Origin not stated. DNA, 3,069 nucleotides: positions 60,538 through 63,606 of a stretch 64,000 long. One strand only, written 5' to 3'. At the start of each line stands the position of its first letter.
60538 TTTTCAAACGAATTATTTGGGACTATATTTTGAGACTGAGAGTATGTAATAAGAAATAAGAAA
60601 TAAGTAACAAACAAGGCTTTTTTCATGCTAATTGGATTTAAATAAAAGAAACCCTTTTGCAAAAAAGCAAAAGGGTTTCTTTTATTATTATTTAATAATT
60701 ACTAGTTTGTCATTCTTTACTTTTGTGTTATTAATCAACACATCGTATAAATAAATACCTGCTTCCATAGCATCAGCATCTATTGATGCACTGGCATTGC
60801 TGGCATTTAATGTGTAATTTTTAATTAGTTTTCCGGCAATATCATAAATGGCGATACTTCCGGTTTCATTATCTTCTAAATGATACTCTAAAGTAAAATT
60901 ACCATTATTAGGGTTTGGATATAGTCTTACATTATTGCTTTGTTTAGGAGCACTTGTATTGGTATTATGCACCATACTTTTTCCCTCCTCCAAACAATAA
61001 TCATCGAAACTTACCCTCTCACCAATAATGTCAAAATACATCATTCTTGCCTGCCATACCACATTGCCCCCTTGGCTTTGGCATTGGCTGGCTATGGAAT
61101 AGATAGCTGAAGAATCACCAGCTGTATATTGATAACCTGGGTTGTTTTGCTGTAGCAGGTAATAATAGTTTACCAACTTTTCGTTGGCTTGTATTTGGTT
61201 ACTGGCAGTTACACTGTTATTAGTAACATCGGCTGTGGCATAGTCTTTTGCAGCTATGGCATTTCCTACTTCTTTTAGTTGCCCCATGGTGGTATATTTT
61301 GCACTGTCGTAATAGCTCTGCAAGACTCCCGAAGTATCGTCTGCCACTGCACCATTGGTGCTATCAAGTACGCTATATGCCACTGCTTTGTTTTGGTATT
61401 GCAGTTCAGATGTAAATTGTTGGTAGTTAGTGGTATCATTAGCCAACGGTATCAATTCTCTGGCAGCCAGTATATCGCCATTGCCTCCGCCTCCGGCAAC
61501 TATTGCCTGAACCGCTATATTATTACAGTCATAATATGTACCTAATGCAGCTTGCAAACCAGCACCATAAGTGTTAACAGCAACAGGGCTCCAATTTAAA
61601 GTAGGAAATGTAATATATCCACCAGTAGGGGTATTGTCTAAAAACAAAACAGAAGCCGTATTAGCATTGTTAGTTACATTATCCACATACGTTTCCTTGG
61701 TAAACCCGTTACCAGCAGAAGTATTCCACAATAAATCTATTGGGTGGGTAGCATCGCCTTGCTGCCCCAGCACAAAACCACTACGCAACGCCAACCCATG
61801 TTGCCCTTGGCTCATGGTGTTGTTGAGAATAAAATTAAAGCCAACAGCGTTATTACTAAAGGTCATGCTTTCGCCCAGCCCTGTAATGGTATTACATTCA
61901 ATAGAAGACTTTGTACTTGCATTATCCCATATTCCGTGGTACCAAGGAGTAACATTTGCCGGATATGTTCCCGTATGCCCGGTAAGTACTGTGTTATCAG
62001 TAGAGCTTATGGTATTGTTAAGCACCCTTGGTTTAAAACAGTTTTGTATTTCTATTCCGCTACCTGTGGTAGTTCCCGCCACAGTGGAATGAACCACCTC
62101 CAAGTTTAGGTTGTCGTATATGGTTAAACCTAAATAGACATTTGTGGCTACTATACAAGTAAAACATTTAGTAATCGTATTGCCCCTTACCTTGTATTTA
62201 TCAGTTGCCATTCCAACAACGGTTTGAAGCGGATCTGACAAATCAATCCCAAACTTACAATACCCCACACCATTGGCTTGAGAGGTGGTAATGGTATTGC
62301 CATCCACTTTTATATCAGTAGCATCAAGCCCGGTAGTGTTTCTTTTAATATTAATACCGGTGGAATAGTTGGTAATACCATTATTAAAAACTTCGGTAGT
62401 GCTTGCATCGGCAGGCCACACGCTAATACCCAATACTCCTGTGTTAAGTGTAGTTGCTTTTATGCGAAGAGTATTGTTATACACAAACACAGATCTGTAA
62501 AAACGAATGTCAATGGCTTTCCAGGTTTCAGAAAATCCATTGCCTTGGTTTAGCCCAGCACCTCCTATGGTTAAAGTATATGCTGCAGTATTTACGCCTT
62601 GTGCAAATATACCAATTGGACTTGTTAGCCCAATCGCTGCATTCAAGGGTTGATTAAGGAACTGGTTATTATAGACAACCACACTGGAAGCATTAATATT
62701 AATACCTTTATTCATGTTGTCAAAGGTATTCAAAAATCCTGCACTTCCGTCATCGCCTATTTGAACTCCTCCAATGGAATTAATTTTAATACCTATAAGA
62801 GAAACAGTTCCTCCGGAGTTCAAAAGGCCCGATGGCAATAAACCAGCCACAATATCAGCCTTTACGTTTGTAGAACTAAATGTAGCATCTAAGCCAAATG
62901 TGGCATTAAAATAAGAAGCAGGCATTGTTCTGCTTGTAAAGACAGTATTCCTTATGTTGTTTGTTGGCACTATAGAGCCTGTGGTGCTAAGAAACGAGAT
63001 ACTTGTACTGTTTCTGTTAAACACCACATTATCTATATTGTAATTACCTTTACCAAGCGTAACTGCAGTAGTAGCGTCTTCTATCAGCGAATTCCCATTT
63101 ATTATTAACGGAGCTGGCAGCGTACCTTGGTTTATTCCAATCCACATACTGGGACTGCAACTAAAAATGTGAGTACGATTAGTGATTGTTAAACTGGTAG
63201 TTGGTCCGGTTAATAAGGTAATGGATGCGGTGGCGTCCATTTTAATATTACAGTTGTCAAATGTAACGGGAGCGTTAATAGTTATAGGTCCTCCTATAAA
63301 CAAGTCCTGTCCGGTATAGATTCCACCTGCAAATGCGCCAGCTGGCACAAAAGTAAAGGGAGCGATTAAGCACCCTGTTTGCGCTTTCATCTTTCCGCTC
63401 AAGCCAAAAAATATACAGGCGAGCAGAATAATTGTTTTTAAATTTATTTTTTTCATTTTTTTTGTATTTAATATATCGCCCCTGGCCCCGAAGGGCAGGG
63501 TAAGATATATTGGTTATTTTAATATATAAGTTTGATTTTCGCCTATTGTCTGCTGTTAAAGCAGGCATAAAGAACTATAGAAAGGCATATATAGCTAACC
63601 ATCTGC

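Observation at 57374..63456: Tandemly duplicated and recombined array of T9SS cargo genes (A-B-A'fragment-B'-B''pseudogene) with shuffled C-terminal sorting domains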

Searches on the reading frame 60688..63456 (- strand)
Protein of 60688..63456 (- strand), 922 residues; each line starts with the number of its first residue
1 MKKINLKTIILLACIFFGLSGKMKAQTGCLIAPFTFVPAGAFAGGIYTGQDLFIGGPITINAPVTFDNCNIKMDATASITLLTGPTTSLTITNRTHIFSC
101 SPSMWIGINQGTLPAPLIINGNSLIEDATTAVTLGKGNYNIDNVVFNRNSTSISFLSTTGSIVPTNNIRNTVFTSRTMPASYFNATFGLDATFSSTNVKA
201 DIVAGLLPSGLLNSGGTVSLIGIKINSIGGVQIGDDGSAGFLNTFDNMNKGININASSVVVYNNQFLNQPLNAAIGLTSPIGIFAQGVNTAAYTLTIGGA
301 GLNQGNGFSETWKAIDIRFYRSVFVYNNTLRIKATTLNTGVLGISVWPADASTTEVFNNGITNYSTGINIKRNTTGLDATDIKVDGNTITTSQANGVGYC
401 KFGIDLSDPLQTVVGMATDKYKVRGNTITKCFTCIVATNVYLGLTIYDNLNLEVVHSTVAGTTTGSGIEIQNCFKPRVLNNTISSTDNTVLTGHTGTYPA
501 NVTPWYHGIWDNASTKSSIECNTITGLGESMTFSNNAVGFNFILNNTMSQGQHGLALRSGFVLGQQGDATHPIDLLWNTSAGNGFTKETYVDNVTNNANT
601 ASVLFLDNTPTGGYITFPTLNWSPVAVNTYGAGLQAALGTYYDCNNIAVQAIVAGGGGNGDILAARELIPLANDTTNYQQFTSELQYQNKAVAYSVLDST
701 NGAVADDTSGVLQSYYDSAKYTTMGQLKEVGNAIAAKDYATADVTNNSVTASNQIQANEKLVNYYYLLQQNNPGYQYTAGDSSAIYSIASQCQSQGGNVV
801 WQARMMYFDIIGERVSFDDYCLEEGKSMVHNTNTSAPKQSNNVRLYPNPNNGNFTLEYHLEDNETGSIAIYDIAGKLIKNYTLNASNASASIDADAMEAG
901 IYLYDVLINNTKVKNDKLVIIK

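Call 3: search_protein_families(library=pfam, proteins=[window:60688-63456:-], max_evalue=0.01)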
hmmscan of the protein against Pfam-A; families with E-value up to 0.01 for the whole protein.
window:60688-63456:- (922 aa): 1 family
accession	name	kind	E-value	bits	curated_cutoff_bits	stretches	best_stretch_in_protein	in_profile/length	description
PF18962.6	Por_Secre_tail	-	6.2e-13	49.3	27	1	845-920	1-75/75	Secretion system C-terminal sorting domain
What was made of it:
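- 60688..63456 (-): Gene A: 922-aa T9SS cargo. It has an N-terminal signal peptide (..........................), a large repeat-rich body (beta-helix not verified), a helical pre-CTD domain (about 60979-61209), a variable spacer and a type-A CTD (60691-60924). CTD matches PF18962 at E 6e-13 (call 3).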

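Call 4: search_protein_families(library=ncbifam, proteins=[window:60688-63456:-], max_evalue=0.01)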
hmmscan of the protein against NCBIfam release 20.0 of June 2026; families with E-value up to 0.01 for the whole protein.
window:60688-63456:- (922 aa): 2 families
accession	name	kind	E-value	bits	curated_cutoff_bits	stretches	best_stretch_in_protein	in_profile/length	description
TIGR04183.1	Por_Secre_tail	domain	2.4e-11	43.4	23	1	845-920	1-71/72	T9SS type A sorting domain-containing protein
NF038113.1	T9SSA_dep_M36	equivalog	3.8e-10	38.6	885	1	839-921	789-868/869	T9SS-dependent M36 family metallopeptidase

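Call 7: find_related_loci(query=window:60688-63456:-, collection=genome_contigs, flank=10000)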
Query window:60688-63456:- (922 aa) in genome_contigs; peptide patterns used: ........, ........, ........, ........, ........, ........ (x = any residue, [..] = any of these).
16 stretches matched a pattern, but none encodes a relative of the query by tblastn (E <= 1e-3).
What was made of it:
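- Tried and rejected: A GTDB genome scan with A alone found nothing (call 7).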

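Call 10: find_homologous_proteins(query=window:60688-63456:-, max_evalue=0.00001)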
Query window:60688-63456:- (922 aa): 4 proteins with E <= 0.00001 among 8000 candidates.
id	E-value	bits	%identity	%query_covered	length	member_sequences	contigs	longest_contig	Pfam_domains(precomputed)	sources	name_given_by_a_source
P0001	0.0e+0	2048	100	100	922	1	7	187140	PF18962.8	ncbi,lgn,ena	-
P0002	2.2e-41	160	30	60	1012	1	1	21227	PF13229.13,PF18962.8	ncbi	-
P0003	4.0e-15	73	24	96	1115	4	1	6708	PF22352.3,PF18962.8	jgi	jgi:hypothetical protein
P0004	7.5e-12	62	26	91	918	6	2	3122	PF18962.8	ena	-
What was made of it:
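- On Right-handed parallel beta-helix proteins (PF13229), for A: The only support is the 30%-identical P0002, which carries PF13229 (call 10).
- Checked: The only support is a 30%-identical relative, P0002, annotated PF13229 (call 10).
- Tried and rejected: The word-index search with full-length A missed its 55% orthologue, apparently because CTD-sharing candidates swamped it (call 10).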

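Call 39: find_related_loci(query=A2, collection=metagenome_contigs, flank=10000)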
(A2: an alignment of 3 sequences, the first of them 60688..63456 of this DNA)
Query A2 (922 aa) in metagenome_contigs; peptide patterns used: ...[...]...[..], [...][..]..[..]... (x = any residue, [..] = any of these).
600 stretches matched a pattern (row limit reached: there are more); 3 encode a relative of the query (tblastn E <= 1e-3); 3 distinct loci.
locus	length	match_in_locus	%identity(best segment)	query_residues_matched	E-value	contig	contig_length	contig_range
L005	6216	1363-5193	55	3-922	0e+0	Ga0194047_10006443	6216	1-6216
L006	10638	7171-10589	33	6-883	1e-53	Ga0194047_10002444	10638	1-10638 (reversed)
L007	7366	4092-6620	24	22-922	4e-18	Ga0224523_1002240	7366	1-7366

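Call 40: find_related_loci(query=A2, collection=genome_contigs, flank=10000)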
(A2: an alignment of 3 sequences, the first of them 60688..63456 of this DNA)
Query A2 (922 aa) in genome_contigs; peptide patterns used: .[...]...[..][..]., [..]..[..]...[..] (x = any residue, [..] = any of these).
131 stretches matched a pattern; 2 encode a relative of the query (tblastn E <= 1e-3); 2 distinct loci.
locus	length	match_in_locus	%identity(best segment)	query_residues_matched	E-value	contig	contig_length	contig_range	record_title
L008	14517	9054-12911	36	6-922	4e-143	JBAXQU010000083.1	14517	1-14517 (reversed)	MAG: Bacteroidota bacterium isolate ELA565 MAG565_83, whole genome shotgun sequence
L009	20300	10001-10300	33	55-154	6e-6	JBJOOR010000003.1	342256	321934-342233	MAG: Bacteroidota bacterium isolate watershed3_2019_sw_WHONDRS-S19S_0084_A_bin.11 scaffold_0000003, whole genome shotgun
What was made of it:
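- Tried and rejected: With an alignment it found only distant relatives, L008 and L009 (call 40).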

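Call 73: search_protein_families(library=pfam, proteins=[window:60688-63456:-], max_evalue=5)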
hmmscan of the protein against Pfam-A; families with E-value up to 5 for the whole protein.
window:60688-63456:- (922 aa): 1 family
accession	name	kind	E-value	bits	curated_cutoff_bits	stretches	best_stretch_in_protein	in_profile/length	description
PF18962.6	Por_Secre_tail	-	6.2e-13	49.3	27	1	845-920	1-75/75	Secretion system C-terminal sorting domain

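Call 76: search_solved_structures(query=A2, max_evalue=1)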
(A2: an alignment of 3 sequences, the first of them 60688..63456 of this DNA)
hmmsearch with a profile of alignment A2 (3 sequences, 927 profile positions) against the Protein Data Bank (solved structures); distinct sequences matched with E-value up to 1: 4.
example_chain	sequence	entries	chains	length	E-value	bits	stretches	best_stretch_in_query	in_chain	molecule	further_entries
5jvk_A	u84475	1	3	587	5.8e-05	24.7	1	845-918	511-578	Uncharacterized protein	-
8glj_D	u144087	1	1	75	0.0015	20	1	848-911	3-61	Por secretion system C-terminal sorting domain-containing protein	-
3sti_A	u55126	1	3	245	0.27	12.5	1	227-284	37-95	Protease degQ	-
3stj_A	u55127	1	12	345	0.49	11.6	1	227-284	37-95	Protease degQ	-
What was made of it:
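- On Right-handed parallel beta-helix proteins (PF13229), for A: A PDB profile search finds only the CTD (call 76).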
